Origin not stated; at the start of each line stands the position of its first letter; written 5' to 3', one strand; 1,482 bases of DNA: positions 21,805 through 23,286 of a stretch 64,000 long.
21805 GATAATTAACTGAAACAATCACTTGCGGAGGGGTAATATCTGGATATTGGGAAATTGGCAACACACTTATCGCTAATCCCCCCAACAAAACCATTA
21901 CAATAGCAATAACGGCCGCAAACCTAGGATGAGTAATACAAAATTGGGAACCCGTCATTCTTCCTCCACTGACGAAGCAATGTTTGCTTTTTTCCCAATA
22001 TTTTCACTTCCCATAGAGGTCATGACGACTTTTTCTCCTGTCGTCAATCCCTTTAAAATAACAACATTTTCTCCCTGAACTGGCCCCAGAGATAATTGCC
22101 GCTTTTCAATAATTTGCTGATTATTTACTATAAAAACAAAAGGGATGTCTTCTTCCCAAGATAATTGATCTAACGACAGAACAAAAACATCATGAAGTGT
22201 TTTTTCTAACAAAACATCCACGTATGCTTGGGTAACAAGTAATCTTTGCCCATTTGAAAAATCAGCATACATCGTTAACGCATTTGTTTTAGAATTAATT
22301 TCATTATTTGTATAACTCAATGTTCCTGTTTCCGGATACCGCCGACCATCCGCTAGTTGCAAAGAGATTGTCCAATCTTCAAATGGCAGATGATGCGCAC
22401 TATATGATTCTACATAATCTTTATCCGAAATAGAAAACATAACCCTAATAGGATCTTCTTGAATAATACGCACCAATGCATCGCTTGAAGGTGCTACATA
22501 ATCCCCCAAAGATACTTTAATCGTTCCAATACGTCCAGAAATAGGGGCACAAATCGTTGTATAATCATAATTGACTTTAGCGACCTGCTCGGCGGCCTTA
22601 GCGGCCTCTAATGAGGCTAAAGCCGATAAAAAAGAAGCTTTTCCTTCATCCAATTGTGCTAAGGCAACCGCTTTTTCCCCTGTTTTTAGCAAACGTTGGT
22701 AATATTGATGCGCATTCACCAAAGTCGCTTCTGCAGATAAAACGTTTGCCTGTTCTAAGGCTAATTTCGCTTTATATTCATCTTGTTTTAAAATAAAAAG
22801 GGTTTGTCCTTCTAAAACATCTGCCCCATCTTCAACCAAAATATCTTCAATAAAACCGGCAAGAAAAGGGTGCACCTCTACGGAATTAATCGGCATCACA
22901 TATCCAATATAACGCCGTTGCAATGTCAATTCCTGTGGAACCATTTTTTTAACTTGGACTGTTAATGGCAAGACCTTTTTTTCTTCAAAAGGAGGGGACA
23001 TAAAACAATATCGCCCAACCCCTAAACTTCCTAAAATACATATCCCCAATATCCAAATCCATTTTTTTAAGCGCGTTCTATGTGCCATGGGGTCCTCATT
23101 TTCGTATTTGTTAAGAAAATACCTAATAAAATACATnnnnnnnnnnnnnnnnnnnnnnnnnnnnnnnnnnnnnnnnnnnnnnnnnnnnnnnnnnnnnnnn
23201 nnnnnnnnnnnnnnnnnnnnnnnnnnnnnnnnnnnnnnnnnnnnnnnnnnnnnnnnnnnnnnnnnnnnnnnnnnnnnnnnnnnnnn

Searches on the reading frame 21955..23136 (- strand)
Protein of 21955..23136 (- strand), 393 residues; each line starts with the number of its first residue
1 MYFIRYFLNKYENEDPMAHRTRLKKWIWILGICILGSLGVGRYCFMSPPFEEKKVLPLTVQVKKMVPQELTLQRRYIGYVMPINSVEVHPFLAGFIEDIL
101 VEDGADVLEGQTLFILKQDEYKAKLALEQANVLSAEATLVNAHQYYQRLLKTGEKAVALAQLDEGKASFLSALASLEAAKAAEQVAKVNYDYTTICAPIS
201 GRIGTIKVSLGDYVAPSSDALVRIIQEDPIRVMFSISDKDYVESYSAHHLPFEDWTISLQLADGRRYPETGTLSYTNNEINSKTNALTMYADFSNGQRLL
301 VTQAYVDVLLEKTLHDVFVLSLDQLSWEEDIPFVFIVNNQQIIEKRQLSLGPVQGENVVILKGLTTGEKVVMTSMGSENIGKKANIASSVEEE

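Call 17: search_protein_families(library=pfam, proteins=[window:21955-23136:-], max_evalue=0.001)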
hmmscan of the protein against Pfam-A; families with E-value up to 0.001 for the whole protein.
window:21955-23136:- (393 aa): 3 families
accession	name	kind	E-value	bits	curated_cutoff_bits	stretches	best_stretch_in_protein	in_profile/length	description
PF16576.10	HlyD_D23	-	1.9e-08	34.3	30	1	86-306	20-214/214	Barrel-sandwich domain of CusB or HlyD membrane-fusion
PF13437.12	HlyD_3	-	4.2e-06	27.9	22.2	1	194-296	1-96/106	HlyD family secretion protein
PF13533.13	Biotin_lipoyl_2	-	0.00034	20.8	29.8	0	86-116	1-31/32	Biotin-lipoyl like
